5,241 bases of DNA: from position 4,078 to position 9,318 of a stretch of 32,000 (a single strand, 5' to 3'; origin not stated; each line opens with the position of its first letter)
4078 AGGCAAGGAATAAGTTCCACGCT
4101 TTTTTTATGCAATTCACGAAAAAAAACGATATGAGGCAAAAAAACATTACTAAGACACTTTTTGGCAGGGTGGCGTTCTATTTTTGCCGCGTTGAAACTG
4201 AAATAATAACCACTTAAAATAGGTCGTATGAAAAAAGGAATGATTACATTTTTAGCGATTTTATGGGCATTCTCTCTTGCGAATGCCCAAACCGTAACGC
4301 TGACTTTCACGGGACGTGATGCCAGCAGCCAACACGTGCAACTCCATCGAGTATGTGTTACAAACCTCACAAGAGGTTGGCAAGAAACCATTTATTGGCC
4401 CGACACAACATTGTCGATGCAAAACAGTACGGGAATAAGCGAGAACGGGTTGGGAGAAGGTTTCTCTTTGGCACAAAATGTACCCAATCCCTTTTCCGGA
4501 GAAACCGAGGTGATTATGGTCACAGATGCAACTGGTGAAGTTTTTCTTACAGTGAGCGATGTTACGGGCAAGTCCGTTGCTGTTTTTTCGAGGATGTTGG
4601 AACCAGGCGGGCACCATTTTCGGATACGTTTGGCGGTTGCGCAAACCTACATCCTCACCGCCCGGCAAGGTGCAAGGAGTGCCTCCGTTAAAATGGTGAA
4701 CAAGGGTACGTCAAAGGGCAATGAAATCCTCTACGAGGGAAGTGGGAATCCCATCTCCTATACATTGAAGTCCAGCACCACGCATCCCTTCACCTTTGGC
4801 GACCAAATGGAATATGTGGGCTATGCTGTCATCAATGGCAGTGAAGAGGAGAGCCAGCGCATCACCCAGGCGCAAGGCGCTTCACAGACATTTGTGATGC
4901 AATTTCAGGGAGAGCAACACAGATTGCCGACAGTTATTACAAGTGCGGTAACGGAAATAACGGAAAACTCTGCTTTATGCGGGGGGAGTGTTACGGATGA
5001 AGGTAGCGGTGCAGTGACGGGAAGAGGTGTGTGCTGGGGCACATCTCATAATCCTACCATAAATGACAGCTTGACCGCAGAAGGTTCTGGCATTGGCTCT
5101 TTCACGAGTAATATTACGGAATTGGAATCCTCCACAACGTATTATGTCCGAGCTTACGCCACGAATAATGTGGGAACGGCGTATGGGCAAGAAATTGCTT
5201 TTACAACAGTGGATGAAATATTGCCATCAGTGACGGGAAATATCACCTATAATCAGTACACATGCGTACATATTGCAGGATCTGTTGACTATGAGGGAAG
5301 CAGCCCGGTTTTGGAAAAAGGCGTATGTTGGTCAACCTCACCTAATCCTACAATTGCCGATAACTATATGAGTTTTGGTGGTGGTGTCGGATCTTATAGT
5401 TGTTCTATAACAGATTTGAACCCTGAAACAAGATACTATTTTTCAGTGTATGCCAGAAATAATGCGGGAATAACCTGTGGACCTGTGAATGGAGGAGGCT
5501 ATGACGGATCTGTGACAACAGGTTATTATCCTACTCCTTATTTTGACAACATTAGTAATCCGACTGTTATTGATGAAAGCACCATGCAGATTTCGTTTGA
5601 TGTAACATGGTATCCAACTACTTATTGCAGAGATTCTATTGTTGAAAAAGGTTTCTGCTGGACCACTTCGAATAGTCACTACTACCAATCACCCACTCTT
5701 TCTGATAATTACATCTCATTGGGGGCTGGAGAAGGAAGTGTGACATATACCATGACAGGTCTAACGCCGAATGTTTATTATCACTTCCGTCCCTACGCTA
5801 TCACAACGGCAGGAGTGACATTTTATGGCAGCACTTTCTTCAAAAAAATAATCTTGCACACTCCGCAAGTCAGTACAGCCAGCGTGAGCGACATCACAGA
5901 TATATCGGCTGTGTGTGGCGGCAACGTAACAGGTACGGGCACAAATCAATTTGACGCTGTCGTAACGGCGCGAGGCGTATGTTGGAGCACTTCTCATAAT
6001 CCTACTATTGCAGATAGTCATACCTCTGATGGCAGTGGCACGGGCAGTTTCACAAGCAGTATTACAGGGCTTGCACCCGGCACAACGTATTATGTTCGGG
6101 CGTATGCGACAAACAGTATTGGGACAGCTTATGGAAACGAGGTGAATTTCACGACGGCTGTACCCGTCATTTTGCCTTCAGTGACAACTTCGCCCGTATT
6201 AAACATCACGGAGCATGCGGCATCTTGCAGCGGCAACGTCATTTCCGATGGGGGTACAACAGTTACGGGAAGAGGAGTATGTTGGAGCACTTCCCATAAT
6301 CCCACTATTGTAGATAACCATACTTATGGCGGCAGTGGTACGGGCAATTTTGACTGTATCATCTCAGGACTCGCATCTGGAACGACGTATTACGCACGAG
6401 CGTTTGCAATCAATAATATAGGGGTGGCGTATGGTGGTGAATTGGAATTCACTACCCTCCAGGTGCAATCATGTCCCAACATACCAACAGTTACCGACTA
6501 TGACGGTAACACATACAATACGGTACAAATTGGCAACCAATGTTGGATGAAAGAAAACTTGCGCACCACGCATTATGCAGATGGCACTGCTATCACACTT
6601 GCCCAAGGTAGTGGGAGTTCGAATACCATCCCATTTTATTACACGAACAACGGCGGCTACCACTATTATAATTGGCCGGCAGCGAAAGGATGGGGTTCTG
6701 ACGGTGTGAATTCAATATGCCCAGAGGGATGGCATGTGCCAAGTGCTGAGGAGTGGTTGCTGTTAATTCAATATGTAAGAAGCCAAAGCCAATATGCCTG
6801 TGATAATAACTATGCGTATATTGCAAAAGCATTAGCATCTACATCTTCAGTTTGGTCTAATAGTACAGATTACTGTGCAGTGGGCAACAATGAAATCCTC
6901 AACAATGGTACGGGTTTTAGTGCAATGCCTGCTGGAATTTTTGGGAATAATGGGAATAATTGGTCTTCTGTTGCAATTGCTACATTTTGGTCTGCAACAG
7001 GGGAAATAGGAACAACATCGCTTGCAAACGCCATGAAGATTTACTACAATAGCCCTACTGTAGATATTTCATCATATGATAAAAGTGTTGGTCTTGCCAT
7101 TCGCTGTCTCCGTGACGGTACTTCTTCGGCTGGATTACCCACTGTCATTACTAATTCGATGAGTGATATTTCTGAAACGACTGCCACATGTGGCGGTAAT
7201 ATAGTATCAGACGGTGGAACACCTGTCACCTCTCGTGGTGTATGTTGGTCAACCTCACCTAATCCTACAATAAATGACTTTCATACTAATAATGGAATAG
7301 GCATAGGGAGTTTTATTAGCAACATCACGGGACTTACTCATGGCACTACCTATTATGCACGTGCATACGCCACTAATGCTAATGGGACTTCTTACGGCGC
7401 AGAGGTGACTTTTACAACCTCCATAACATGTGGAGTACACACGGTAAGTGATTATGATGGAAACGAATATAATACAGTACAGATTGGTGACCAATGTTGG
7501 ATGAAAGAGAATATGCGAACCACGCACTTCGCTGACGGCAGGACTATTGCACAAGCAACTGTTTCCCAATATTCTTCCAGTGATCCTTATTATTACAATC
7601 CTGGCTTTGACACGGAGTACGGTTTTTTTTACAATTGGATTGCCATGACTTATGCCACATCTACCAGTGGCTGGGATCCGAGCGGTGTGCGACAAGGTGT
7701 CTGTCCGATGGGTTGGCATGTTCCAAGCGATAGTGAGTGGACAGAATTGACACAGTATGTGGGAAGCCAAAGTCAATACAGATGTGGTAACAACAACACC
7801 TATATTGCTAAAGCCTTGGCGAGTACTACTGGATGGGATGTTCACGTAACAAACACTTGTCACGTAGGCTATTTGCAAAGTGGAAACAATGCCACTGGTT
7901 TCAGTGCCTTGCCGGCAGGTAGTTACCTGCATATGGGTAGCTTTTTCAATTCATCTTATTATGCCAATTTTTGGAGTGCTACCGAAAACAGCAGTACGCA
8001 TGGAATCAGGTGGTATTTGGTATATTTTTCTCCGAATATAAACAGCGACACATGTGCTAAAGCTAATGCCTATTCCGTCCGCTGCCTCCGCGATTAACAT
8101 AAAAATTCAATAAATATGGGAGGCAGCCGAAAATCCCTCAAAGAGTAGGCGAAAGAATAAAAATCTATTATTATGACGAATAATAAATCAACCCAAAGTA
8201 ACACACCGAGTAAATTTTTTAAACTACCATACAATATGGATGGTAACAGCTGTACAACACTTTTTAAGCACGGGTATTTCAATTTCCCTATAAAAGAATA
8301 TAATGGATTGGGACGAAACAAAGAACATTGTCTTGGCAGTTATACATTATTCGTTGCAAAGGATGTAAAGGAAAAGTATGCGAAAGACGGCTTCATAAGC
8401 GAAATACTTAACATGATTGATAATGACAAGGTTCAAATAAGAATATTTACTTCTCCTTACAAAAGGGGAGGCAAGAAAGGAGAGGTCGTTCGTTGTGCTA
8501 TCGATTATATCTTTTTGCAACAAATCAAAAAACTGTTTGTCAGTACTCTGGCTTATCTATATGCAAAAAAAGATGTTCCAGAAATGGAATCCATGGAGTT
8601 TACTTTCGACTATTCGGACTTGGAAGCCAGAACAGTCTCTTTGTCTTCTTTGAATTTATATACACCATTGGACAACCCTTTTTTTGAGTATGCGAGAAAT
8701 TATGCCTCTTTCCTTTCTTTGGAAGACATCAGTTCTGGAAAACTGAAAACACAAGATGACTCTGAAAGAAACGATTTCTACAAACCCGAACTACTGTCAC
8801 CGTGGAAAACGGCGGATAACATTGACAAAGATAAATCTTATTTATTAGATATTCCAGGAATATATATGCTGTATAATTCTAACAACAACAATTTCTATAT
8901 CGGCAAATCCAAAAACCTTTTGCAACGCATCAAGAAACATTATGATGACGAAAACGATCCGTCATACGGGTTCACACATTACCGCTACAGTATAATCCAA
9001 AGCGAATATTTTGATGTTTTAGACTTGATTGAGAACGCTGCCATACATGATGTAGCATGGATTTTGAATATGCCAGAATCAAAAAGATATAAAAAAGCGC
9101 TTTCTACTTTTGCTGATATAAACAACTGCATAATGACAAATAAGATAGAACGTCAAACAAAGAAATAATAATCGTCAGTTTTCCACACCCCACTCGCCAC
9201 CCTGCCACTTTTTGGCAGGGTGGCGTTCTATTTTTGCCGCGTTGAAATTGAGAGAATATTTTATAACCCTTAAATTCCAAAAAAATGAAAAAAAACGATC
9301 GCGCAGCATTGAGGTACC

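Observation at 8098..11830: Cassette-like architecture: low-GC nuclease genes bounded by repeated leader and tail/hairpin/promoter modules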

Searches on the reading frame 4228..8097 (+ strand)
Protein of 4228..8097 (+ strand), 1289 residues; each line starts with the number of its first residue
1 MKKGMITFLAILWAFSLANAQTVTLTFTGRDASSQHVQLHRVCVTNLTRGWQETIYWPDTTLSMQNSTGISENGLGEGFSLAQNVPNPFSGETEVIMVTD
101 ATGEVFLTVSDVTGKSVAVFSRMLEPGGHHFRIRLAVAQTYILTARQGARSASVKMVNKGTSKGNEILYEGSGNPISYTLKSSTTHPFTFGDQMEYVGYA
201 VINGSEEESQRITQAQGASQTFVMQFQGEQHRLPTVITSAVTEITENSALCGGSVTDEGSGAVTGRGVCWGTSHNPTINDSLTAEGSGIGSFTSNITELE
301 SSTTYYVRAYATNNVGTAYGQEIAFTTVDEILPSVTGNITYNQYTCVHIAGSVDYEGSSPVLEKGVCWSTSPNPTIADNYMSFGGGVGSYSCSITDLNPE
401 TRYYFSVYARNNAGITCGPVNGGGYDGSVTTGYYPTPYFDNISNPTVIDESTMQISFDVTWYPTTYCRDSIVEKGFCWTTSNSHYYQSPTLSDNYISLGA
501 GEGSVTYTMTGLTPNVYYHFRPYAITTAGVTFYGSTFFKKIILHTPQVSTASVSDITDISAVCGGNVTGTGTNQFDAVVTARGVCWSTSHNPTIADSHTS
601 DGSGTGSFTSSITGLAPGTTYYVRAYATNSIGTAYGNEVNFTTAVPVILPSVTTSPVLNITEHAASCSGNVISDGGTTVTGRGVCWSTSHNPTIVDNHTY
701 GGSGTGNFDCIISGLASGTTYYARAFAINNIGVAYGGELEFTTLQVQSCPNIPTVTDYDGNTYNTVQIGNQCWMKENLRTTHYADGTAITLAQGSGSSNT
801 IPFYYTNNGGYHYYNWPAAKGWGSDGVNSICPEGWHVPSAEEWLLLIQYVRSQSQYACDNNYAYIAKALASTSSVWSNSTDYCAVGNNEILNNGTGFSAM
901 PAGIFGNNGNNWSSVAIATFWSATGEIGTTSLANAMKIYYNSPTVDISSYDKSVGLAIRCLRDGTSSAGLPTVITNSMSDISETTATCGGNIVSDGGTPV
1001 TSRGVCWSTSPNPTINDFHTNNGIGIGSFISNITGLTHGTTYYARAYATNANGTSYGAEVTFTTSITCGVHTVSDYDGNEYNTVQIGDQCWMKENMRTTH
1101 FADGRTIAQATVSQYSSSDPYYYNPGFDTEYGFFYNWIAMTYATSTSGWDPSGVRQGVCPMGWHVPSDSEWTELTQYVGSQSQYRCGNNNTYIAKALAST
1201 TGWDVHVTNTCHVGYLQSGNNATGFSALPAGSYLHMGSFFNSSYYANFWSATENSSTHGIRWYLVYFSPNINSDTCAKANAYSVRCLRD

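Call 9: search_protein_families(library=pfam, proteins=[window:4228-8097:+], max_evalue=0.01)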
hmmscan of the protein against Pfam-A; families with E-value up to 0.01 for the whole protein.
window:4228-8097:+ (1289 aa): 8 families
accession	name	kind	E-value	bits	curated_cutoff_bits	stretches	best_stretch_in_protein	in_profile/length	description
PF09603.15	Fib_succ_major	-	1.7e-61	208.2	33.9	2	1084-1288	1-187/187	Fibrobacter succinogenes major domain (Fib_succ_major)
PF00041.27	fn3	-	6.5e-17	62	25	1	375-415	42-74/84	Fibronectin type III domain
PF25059.1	FN3_DSCAM-DSCAML_C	-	7.8e-14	52.2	39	0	391-416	46-71/89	DSCAM/DSCAML C-terminal Fn3-like domain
PF10179.15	NDNF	-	5e-09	36.7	27.3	0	392-412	91-111/127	Neuron-derived neurotrophic factor, first Fn(III) domain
PF16974.11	NAR2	-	5.6e-09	36.1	26.6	0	602-640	87-127/142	High-affinity nitrate transporter accessory, Ig-like domain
PF16656.11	Pur_ac_phosph_N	-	1.3e-08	35.7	30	0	595-643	48-93/93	Purple acid Phosphatase, N-terminal domain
PF23376.1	Fn3_VIN3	-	0.00086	20.3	33.9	0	608-643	60-95/99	VIN3-like, fibronectin type-III domain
PF17964.7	Big_10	-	0.0015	19.2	22.9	0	297-330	47-80/164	Bacterial Ig domain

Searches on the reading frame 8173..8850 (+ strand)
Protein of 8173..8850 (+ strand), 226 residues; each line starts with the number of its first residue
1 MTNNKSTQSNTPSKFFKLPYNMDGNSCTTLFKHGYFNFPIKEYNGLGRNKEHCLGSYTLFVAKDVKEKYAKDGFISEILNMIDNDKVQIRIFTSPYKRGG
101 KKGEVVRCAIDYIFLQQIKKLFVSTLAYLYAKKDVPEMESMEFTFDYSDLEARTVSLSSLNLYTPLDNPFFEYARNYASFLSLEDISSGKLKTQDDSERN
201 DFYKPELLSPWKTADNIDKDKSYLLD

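Call 69: search_protein_families(library=pfam, proteins=[window:8173-8850:+], max_evalue=5)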
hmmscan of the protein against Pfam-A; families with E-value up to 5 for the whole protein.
window:8173-8850:+ (226 aa): 0 families

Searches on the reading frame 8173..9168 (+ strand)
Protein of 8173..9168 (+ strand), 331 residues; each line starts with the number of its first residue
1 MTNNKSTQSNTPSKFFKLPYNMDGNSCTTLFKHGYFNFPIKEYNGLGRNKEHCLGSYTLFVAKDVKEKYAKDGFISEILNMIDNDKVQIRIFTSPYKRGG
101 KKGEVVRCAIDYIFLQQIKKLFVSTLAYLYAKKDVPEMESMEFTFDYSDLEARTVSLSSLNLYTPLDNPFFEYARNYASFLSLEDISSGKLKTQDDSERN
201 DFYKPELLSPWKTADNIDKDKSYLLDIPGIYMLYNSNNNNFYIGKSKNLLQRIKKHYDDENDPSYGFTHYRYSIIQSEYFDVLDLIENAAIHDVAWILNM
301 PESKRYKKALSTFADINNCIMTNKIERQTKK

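Call 9: search_protein_families(library=pfam, proteins=[window:8173-9168:+], max_evalue=0.01)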
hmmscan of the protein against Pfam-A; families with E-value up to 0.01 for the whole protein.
window:8173-9168:+ (331 aa): 1 family
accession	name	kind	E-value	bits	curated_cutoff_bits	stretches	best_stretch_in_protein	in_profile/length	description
PF01541.30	GIY-YIG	-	9.5e-09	35.9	22.6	1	229-263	3-37/78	GIY-YIG catalytic domain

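Call 37: search_protein_families(library=padloc, proteins=[window:8173-9168:+], max_evalue=0.01)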
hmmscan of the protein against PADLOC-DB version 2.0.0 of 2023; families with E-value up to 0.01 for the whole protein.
window:8173-9168:+ (331 aa): 5 families
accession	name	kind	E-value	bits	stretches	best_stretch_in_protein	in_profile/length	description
PDLC04925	PDC-S14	-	4.7e-05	20.5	1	226-259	61-98/301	-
PDLC03701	HEase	-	5.8e-05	21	1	229-261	4-36/271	homing endonuclease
PDLC03975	UzuA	-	0.00028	18.7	1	226-260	155-189/277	-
PDLC04924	PDC-S14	-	0.00073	17.3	1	230-266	52-90/280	-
PDLC04923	PDC-S14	-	0.0019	15.3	1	228-258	71-106/320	-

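Call 38: search_protein_families(library=ncbifam, proteins=[window:8173-9168:+], max_evalue=0.01)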
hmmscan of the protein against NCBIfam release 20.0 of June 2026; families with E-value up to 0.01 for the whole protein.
window:8173-9168:+ (331 aa): 6 families
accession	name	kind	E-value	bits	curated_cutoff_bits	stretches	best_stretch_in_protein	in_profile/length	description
TIGR01453.1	grpIintron_endo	subfamily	1.7e-06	28.2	56.05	1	229-261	3-35/215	group I intron endonuclease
NF005906.0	PRK07883.1-4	equivalog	3.5e-05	22.3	495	1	226-262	214-250/563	DEDD exonuclease domain-containing protein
TIGR00194.1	uvrC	equivalog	4.5e-05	22.3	285.45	1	226-262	10-46/574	excinuclease ABC subunit UvrC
NF011261.0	PRK14667.1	equivalog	0.001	17.7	818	1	227-260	16-48/567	excinuclease ABC subunit C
NF011264.0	PRK14670.1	equivalog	0.0013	17.1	1021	1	224-260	15-51/602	excinuclease ABC subunit C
NF005907.0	PRK07883.1-5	equivalog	0.0057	15.1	454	1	226-257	229-260/584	DEDD exonuclease domain-containing protein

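Call 39: find_homologous_proteins(query=window:8173-9168:+, max_evalue=0.001)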
Query window:8173-9168:+ (331 aa): 25 proteins with E <= 0.001 among 996 candidates.
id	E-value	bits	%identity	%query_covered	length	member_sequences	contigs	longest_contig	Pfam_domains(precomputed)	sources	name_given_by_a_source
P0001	1.5e-215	733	98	100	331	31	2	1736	PF01541.31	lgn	-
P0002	2.9e-192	656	88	100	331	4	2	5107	PF01541.31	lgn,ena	-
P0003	6.9e-152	523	70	98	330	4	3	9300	PF01541.31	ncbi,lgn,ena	-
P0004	6.7e-67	244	42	95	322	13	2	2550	-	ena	-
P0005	1.8e-63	233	43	96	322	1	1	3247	PF01541.31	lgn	-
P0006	2.5e-63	232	39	95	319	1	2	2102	PF01541.31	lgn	-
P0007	3.8e-62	229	39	95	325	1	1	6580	PF01541.31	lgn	-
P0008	1.2e-61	227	38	94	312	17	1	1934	PF01541.31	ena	-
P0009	7.1e-59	218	41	95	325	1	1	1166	PF01541.31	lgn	-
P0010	2.0e-58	216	40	95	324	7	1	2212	-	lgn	-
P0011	3.8e-56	209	38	95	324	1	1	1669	PF01541.31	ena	-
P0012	7.3e-56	208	39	95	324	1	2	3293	PF01541.31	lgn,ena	-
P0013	3.9e-55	206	39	95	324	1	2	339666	-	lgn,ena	-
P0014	7.8e-52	195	39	92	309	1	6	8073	PF01541.31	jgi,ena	-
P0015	1.5e-50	190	36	94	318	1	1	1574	PF01541.31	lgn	-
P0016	8.2e-50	188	36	96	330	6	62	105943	-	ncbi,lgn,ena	-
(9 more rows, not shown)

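Call 40: find_encoding_contigs(protein=P0003, flank=6000, max_places=4)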
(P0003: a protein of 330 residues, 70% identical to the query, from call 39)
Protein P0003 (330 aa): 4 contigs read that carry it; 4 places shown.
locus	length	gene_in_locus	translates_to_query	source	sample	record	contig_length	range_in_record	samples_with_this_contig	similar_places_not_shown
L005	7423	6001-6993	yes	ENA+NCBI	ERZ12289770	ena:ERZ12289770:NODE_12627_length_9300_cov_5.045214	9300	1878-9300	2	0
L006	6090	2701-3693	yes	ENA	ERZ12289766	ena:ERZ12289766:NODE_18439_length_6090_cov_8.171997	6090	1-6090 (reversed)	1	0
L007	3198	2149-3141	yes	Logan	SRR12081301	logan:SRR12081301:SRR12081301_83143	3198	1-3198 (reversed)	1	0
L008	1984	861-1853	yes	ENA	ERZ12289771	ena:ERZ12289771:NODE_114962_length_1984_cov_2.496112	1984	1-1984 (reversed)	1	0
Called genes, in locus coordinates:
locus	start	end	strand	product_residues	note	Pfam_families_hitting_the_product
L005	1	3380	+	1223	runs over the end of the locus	PF01855:POR_N, PF17147:PFOR_II, PF01558:POR, PF10371:EKR, PF12838:Fer4_7, PF13183:Fer4_8, PF13484:Fer4_16, PF02775:TPP_enzyme_C, +5 more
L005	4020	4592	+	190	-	-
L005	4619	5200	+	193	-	PF14014:DUF4230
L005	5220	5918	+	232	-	PF14014:DUF4230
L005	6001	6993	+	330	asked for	PF01541:GIY-YIG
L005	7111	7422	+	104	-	?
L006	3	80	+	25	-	?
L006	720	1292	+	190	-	-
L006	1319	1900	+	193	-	PF14014:DUF4230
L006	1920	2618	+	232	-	PF14014:DUF4230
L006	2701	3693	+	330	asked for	PF01541:GIY-YIG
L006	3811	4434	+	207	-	-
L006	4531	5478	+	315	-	PF13280:WYL, PF25583:WCX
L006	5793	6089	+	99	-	?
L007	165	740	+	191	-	-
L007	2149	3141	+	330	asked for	PF01541:GIY-YIG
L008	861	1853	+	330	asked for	PF01541:GIY-YIG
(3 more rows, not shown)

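Call 41: find_encoding_contigs(protein=P0002, flank=6000, max_places=4)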
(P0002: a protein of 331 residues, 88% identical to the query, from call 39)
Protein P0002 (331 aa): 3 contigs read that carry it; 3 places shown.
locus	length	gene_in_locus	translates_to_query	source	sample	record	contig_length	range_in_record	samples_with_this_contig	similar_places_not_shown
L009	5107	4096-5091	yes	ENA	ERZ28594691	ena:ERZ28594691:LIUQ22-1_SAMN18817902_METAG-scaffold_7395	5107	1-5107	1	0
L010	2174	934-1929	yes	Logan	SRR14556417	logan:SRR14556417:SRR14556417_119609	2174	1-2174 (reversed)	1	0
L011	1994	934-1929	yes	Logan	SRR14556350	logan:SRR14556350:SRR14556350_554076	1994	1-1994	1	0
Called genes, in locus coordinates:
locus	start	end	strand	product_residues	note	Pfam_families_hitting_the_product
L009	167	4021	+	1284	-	PF16656:Pur_ac_phosph_N (faint), PF10179:NDNF (faint), PF00041:fn3 (faint), PF16974:NAR2 (faint), PF25059:FN3_DSCAM-DSCAML_C (faint), PF09603:Fib_succ_major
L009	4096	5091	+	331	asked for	PF01541:GIY-YIG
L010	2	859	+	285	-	?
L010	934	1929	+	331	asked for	PF01541:GIY-YIG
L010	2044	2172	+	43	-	?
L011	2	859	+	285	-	?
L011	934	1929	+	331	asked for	PF01541:GIY-YIG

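Call 42: find_encoding_contigs(protein=P0013, flank=6000, max_places=3)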
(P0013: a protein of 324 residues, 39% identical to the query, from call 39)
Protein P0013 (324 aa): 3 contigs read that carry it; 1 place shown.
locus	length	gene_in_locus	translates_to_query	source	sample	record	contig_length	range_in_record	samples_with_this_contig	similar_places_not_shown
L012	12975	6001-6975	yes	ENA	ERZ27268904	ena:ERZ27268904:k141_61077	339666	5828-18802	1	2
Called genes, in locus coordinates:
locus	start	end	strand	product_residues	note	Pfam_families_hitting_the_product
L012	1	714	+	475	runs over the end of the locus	PF05065:Phage_capsid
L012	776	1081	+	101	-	-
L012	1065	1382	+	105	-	-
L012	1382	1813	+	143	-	PF04883:HK97-gp10_like (weak)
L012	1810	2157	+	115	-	-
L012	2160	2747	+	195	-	-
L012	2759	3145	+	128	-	-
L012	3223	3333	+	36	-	-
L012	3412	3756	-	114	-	PF03860:Csp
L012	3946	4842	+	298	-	PF02661:Fic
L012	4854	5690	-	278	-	-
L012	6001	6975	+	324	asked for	-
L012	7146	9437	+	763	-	-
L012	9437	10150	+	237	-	-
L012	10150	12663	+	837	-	PF06605:Prophage_tail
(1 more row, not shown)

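Call 43: find_encoding_contigs(protein=P0016, flank=6000, max_places=5)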
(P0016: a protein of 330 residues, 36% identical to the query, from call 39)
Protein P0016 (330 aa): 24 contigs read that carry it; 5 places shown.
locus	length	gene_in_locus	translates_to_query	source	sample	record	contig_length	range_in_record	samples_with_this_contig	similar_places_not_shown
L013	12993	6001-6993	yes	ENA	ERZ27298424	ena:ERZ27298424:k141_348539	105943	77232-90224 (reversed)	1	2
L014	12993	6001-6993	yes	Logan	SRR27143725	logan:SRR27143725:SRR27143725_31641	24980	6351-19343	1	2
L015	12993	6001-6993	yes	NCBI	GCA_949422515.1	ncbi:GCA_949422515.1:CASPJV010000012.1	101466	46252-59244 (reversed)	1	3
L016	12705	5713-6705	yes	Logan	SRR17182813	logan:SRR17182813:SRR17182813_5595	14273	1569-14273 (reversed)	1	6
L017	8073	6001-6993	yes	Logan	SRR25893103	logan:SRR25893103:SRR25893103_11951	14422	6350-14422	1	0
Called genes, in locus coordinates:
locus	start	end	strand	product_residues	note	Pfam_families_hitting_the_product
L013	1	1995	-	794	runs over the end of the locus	PF00488:MutS_V, PF20297:MSSS, PF01713:Smr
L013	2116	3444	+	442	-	PF13365:Trypsin_2, PF00595:PDZ (weak), PF13180:PDZ_2, PF17820:PDZ_6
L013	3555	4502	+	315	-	PF01966:HD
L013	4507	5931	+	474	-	PF01938:TRAM (weak), PF05958:tRNA_U5-meth_tr, PF05175:MTS (weak), PF02475:TRM5-TYW2_MTfase, PF09445:Methyltransf_15 (weak), PF13847:Methyltransf_31, PF13649:Methyltransf_25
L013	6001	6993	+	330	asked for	-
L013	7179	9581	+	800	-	PF01878:EVE (faint), PF07728:AAA_5, PF20720:nSTAND3 (weak), PF28529:McrB_lid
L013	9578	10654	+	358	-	PF10117:McrBC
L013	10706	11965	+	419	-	PF13489:Methyltransf_23, PF13847:Methyltransf_31 (weak), PF08241:Methyltransf_11, PF08242:Methyltransf_12, PF13649:Methyltransf_25 (weak)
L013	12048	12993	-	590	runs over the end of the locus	-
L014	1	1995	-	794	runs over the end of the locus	PF00488:MutS_V, PF20297:MSSS, PF01713:Smr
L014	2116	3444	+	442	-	PF13365:Trypsin_2, PF00595:PDZ (weak), PF13180:PDZ_2, PF17820:PDZ_6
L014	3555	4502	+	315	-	PF01966:HD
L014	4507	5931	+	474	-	PF01938:TRAM (weak), PF05958:tRNA_U5-meth_tr, PF05175:MTS (weak), PF02475:TRM5-TYW2_MTfase, PF09445:Methyltransf_15 (weak), PF13847:Methyltransf_31, PF13649:Methyltransf_25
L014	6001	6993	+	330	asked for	-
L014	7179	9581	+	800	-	PF01878:EVE (faint), PF07728:AAA_5, PF20720:nSTAND3 (weak), PF28529:McrB_lid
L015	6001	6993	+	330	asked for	-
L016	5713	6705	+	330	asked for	-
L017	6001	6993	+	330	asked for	-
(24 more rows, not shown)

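Call 86: search_protein_families(library=phrogs, proteins=[window:8173-9168:+], max_evalue=0.001)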
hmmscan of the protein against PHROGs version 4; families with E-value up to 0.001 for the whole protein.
window:8173-9168:+ (331 aa): 0 families
